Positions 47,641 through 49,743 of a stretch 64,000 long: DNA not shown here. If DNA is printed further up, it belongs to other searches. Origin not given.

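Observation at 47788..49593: IDH/IMDH-family dehydrogenase with an unexplained 255-aa C-terminal fusion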

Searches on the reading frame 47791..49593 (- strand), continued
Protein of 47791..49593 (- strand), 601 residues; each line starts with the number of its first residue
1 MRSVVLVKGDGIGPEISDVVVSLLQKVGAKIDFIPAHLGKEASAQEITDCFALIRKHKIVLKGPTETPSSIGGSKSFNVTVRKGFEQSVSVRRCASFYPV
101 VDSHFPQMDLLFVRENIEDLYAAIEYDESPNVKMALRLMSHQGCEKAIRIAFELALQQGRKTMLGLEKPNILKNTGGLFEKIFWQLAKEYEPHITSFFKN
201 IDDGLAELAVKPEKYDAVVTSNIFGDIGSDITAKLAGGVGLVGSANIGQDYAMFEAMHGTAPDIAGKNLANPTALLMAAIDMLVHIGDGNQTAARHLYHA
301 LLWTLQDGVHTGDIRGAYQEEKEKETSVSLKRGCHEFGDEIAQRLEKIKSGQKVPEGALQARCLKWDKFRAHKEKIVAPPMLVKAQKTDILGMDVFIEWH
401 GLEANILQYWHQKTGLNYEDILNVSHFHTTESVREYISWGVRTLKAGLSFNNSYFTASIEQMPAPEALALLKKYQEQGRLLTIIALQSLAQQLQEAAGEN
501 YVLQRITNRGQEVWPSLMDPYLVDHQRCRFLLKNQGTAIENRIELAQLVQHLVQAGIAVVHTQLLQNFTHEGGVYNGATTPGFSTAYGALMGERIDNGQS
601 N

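Call 9: find_homologous_proteins(query=window:47791-49593:-, max_evalue=1e-10)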
Query window:47791-49593:- (601 aa): 7850 proteins with E <= 1e-10 among 8000 candidates; the best 120 are listed.
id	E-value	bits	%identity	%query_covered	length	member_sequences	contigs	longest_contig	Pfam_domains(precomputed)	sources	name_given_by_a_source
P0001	0.0e+0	1366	100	100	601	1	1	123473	PF18324.7,PF00180.26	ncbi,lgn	ncbi:MAG: isocitrate/isopropylmalate family dehydrogenase [Alphaproteobacteria bacterium]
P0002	1.6e-162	560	46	99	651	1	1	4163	PF18324.7,PF00180.26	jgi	jgi:isocitrate dehydrogenase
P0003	6.9e-155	535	45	96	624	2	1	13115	PF18324.7,PF00180.26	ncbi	-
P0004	5.6e-100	354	43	66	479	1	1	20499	PF18324.7,PF00180.26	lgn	-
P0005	1.5e-91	326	42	66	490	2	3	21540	PF18324.7,PF00180.26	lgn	-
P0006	4.1e-89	318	40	66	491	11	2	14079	PF18324.7,PF00180.26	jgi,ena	jgi:isocitrate dehydrogenase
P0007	5.7e-89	317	41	66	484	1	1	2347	PF18324.7,PF00180.26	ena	-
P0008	3.8e-88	315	42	66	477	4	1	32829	PF18324.7,PF00180.26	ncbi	-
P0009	4.7e-88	314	44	67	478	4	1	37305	PF18324.7,PF00180.26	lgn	-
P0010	3.3e-87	311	43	66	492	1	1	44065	PF18324.7,PF00180.26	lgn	-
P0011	4.5e-87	311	41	68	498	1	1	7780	PF18324.7,PF00180.26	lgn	-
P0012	9.1e-87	310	41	68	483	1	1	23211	PF18324.7,PF00180.26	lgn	-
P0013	2.7e-86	308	41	68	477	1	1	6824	PF18324.7,PF00180.26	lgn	-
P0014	1.1e-85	306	35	89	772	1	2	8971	PF00180.26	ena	-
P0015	1.2e-85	306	42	66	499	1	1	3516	PF18324.7,PF00180.26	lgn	-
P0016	1.4e-85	306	46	57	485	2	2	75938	PF18324.7,PF00180.26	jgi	-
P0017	2.1e-85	306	42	66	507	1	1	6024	PF18324.7,PF00180.26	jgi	jgi:isocitrate dehydrogenase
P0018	2.2e-85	305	44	57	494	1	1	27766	PF18324.7,PF00180.26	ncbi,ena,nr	ncbi:MAG: NADP-dependent isocitrate dehydrogenase [Wenzhouxiangellaceae bacterium]|nr:NADP-dependent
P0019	3.7e-85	305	41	66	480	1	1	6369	PF18324.7,PF00180.26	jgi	jgi:isocitrate dehydrogenase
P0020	3.9e-85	305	43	66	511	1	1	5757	PF18324.7,PF00180.26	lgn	-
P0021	4.2e-85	305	42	69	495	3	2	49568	PF18324.7,PF00180.26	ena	-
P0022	6.2e-85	304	41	66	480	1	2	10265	PF18324.7,PF00180.26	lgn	-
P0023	9.6e-85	303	42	66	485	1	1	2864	PF18324.7,PF00180.26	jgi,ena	-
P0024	2.9e-84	302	40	67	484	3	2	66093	PF18324.7,PF00180.26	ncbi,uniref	ncbi:NADP-dependent isocitrate dehydrogenase [Bacillus daqingensis]|uniref:Isocitrate dehydrogenase 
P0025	3.5e-84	301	35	91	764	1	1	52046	PF00180.26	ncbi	-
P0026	4.1e-84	301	41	67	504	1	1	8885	PF18324.7,PF00180.26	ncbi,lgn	-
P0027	5.2e-84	301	43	66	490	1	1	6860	PF18324.7,PF00180.26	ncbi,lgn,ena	-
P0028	5.7e-84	301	41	67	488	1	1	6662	PF18324.7,PF00180.26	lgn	-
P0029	8.8e-84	300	44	52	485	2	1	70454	PF18324.7,PF00180.26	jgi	-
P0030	1.4e-83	300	40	66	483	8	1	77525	PF18324.7,PF00180.26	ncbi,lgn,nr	ncbi:NADP-dependent isocitrate dehydrogenase [Alkalicoccus saliphilus]|nr:NADP-dependent isocitrate 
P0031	1.7e-83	299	44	66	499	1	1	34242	PF18324.7,PF00180.26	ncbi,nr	ncbi:MAG: NADP-dependent isocitrate dehydrogenase [Rickettsiales bacterium]|nr:NADP-dependent isocit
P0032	2.1e-83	299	41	67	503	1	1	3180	PF18324.7,PF00180.26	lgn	-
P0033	2.3e-83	299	41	66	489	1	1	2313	PF18324.7,PF00180.26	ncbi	ncbi:MAG: NADP-dependent isocitrate dehydrogenase [Janthinobacterium lividum]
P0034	2.4e-83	299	43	66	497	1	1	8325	PF18324.7,PF00180.26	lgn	-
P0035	7.0e-83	297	34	99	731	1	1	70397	PF00180.26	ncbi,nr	ncbi:MAG: hypothetical protein JSS50_01065 [Proteobacteria bacterium]|nr:hypothetical protein [Pseud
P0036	8.3e-83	297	44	62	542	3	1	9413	PF00180.26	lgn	-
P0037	1.9e-82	296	39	66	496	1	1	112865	PF18324.7,PF00180.26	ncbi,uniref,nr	ncbi:NADP-dependent isocitrate dehydrogenase [Hymenobacter sp. IS2118]|uniref:NADP-dependent isocitr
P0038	3.0e-82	295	40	68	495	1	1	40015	PF18324.7,PF00180.26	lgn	-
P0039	3.8e-82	295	42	66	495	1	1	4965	PF18324.7,PF00180.26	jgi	-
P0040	4.6e-82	295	42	68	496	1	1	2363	PF18324.7,PF00180.26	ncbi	-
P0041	4.6e-82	295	42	68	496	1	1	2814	PF18324.7,PF00180.26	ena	-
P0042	5.1e-82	294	43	66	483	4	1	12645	PF18324.7,PF00180.26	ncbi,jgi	jgi:isocitrate dehydrogenase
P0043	5.2e-82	294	45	57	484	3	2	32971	PF18324.7,PF00180.26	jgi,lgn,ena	-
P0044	5.8e-82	294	42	66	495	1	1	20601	PF18324.7,PF00180.26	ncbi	-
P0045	7.2e-82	294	40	68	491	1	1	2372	PF18324.7,PF00180.26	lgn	-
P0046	1.1e-81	293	42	66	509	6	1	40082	PF18324.7,PF00180.26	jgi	jgi:isocitrate dehydrogenase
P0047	1.3e-81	293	39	67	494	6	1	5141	PF18324.7,PF00180.26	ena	-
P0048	2.2e-81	292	41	67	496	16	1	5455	PF18324.7,PF00180.26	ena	-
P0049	2.2e-81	292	41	66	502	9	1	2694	PF18324.7,PF00180.26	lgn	-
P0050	2.3e-81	292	40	67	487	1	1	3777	PF18324.7,PF00180.26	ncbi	ncbi:MAG: NADP-dependent isocitrate dehydrogenase [Pseudomonadota bacterium]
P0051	2.6e-81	292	40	66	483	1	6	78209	PF18324.7,PF00180.26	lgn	-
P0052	2.6e-81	292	41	66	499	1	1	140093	PF18324.7,PF00180.26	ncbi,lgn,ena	-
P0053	2.7e-81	292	35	89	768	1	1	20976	PF00180.26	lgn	-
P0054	3.4e-81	292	42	66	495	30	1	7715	PF18324.7,PF00180.26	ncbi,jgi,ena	jgi:isocitrate dehydrogenase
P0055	3.5e-81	292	42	66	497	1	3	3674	PF18324.7,PF00180.26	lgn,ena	-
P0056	4.0e-81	291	41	67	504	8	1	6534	PF18324.7,PF00180.26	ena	-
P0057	4.6e-81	291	41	66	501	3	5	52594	PF18324.7,PF00180.26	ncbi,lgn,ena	-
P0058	4.7e-81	291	35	89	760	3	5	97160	PF00180.26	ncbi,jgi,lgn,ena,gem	-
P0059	5.3e-81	291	34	89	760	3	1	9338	PF00180.26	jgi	jgi:isocitrate/isopropylmalate dehydrogenase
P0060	5.7e-81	291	40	68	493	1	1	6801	PF18324.7,PF00180.26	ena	-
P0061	6.6e-81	291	40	68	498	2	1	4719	PF18324.7,PF00180.26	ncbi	-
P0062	7.2e-81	291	39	66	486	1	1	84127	PF18324.7,PF00180.26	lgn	-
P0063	8.2e-81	290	40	67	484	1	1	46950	PF18324.7,PF00180.26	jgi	jgi:isocitrate dehydrogenase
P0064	8.4e-81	290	35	89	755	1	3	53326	PF00180.26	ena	-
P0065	9.4e-81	290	34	89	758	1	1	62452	PF00180.26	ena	-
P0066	1.1e-80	290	41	66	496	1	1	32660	PF18324.7,PF00180.26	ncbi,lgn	-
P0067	1.1e-80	290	40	67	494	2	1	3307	PF18324.7,PF00180.26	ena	-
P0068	1.1e-80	290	41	68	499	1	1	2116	PF18324.7,PF00180.26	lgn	-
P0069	1.1e-80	290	34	89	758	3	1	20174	PF00180.26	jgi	jgi:isocitrate/isopropylmalate dehydrogenase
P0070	1.2e-80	290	40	68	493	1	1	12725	PF18324.7,PF00180.26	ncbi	-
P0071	1.3e-80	290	45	57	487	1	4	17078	PF18324.7,PF00180.26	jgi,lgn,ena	-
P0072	1.3e-80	290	33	97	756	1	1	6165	PF00180.26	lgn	-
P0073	1.4e-80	290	35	89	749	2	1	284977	PF00180.26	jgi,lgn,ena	-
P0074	1.5e-80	290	40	67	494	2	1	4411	PF18324.7,PF00180.26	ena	-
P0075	1.9e-80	289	34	90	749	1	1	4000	PF00180.26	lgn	-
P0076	2.1e-80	289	34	90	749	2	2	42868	PF00180.26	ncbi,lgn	-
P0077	2.1e-80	289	40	68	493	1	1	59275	PF18324.7,PF00180.26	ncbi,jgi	jgi:isocitrate dehydrogenase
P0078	2.4e-80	289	38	66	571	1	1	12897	PF18324.7,PF00180.26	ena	-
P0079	2.6e-80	289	41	66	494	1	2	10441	PF18324.7,PF00180.26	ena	-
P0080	2.6e-80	289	42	66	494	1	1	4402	PF18324.7,PF00180.26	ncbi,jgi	jgi:isocitrate dehydrogenase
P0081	4.2e-80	288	40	66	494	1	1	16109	PF18324.7,PF00180.26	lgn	-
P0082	5.1e-80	288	42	63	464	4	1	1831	PF18324.7,PF00180.26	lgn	-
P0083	5.8e-80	288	34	90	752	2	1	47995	PF00180.26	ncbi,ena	-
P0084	6.1e-80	287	33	90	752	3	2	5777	PF00180.26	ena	-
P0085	7.5e-80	287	39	68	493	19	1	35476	PF18324.7,PF00180.26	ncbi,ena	-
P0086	9.5e-80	287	42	66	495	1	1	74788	PF18324.7,PF00180.26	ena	-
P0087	9.9e-80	287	41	66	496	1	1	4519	PF18324.7,PF00180.26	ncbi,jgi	jgi:isocitrate dehydrogenase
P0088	1.0e-79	287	41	66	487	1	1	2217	PF18324.7,PF00180.26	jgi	jgi:isocitrate dehydrogenase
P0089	1.0e-79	287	35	89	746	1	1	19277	PF00180.26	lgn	-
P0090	1.1e-79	287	41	66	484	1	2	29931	PF18324.7,PF00180.26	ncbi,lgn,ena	-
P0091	1.3e-79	286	42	66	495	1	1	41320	PF18324.7,PF00180.26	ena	-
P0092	1.4e-79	286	40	70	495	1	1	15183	PF18324.7,PF00180.26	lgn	-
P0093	1.7e-79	286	41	66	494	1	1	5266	PF18324.7,PF00180.26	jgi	-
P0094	1.8e-79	286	46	52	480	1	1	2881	PF18324.7,PF00180.26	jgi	jgi:isocitrate dehydrogenase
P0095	2.0e-79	286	42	66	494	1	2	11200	PF18324.7,PF00180.26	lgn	-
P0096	2.3e-79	286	39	67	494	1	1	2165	PF18324.7,PF00180.26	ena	-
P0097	2.6e-79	285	41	66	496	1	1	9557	PF18324.7,PF00180.26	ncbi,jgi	jgi:isocitrate dehydrogenase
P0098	2.6e-79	285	41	68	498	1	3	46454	PF18324.7,PF00180.26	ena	-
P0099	2.8e-79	285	39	66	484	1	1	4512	PF18324.7,PF00180.26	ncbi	ncbi:MAG: NADP-dependent isocitrate dehydrogenase [Chloroflexota bacterium]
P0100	3.2e-79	285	42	66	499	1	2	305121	PF18324.7,PF00180.26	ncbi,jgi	jgi:isocitrate dehydrogenase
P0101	3.2e-79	285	34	89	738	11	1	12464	PF00180.26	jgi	jgi:isocitrate/isopropylmalate dehydrogenase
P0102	3.3e-79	285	34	89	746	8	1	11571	PF00180.26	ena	-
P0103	3.4e-79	285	42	66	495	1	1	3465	PF18324.7,PF00180.26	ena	-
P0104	3.5e-79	285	41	68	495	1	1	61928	PF18324.7,PF00180.26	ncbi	-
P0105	4.1e-79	285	44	55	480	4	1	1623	PF18324.7,PF00180.26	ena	-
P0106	4.4e-79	285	41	66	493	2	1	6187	PF18324.7,PF00180.26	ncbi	-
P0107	4.8e-79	285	48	52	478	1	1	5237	PF18324.7,PF00180.26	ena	-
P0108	5.1e-79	284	40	66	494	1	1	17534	PF18324.7,PF00180.26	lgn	-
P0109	5.5e-79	284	34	89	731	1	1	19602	PF00180.26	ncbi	-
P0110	5.5e-79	284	33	89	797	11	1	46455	PF00180.26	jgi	-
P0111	5.6e-79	284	34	89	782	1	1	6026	PF00180.26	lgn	-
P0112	5.6e-79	284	34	89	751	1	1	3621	PF00180.26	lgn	-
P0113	5.7e-79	284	40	66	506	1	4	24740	PF18324.7,PF00180.26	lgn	-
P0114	6.3e-79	284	34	90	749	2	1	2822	PF00180.26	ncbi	-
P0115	7.0e-79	284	39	67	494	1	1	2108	PF18324.7,PF00180.26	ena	-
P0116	7.6e-79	284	34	89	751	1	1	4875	PF00180.26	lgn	-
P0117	8.1e-79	284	39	66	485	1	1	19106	PF18324.7,PF00180.26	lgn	-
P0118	8.4e-79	284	34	90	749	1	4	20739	PF00180.26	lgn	-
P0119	9.9e-79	283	34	89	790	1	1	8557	PF00180.26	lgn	-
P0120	1.0e-78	283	40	68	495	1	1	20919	PF18324.7,PF00180.26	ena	-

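Call 25: list_cluster_members(proteins=[P0001, P0003, P0035, P0025, P0058, P0076, P0083, P0109, P0114, P0002])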
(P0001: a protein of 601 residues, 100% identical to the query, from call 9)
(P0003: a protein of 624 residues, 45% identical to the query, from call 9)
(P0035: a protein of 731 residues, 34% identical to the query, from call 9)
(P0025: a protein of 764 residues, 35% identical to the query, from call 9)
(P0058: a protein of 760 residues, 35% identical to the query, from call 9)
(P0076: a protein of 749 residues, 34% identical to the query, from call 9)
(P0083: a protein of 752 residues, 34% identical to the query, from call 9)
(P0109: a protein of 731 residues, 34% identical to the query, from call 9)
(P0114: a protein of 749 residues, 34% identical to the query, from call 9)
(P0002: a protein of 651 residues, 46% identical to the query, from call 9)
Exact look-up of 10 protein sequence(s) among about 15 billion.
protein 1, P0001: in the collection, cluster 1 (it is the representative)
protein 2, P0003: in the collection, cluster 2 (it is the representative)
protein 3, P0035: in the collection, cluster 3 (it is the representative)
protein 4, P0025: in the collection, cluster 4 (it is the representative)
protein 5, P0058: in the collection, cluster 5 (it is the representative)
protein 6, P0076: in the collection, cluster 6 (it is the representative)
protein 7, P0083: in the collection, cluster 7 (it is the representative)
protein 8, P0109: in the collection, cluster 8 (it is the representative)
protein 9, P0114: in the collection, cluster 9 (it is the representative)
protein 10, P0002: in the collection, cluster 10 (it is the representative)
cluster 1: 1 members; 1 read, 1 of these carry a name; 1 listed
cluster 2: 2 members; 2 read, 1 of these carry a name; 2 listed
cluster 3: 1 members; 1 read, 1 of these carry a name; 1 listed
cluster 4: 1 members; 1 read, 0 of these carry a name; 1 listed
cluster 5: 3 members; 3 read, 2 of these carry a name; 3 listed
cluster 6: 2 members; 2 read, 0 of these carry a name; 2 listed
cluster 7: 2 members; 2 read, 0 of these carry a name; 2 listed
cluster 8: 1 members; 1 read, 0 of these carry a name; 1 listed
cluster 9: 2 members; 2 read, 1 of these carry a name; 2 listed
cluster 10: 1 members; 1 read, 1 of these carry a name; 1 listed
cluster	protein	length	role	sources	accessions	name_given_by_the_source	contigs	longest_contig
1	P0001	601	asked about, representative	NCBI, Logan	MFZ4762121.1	MAG: isocitrate/isopropylmalate family dehydrogenase [Alphaproteobacteria bacterium]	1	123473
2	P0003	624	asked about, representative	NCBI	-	-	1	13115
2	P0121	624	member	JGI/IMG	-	isocitrate/isopropylmalate dehydrogenase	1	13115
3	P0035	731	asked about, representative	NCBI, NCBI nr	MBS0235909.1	MAG: hypothetical protein JSS50_01065 [Proteobacteria bacterium] | hypothetical protein [Pseudomonadota bacterium]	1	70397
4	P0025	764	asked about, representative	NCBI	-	-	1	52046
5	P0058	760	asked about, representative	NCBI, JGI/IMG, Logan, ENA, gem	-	-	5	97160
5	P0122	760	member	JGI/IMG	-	isocitrate/isopropylmalate dehydrogenase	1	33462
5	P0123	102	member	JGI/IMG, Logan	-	hypothetical protein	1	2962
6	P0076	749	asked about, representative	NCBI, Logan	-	-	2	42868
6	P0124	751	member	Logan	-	-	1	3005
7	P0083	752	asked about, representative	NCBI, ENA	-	-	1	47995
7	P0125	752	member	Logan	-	-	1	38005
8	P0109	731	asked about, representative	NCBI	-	-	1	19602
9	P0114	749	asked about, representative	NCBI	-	-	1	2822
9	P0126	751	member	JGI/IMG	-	isocitrate/isopropylmalate dehydrogenase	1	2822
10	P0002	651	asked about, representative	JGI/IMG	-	isocitrate dehydrogenase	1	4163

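Call 28: predict_structure(alignment_id=A2)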
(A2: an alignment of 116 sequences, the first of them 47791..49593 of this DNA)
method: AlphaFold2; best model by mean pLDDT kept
length: 601 residues; sequences in the alignment: 116
mean_pLDDT: 92.9   pTM: 0.91
mean pLDDT of the five models: 92.9, 92.5, 91.9, 91.5, 91.3
residues with pLDDT >= 90: 499; 70-90: 82; 50-70: 18; < 50: 2
segments of 3 or more residues with pLDDT < 50: none
pLDDT, mean of each block of 10 residues (from residue 1): 93 90 97 94 92 97 83 74 92 97 96 88 85 92 94 94 97 93 96 97 98 98 94 95 94 88 89 97 92 96 97 93 95 98 98 93 80 65 86 97 94 97 95 96 96 94 97 97 96 97 97 95 96 93 97 98 95 85 93 82 38
secondary structure, 60 per line:
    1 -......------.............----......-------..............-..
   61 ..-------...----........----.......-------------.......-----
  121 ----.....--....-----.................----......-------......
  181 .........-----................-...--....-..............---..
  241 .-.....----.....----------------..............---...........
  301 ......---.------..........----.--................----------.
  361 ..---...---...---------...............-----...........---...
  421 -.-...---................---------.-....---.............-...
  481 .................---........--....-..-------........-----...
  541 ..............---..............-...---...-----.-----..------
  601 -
elements in order: E2-7 H14-26 E31-36 H44-57 E59-62 H77-84 E89-95 E109-115 E125-129 E132-135 H141-157 E162-167 H175-189 E195-200 H201-210 E217-220 H222-235 E243-247 E252-256 H273-286 H290-306 H317-326 H334-349 E384-398 H404-414 H430-445 H457-460 H464-476 H478-497 E501-508 E511-514 E525-532 H538-554 E558-571 E579-581
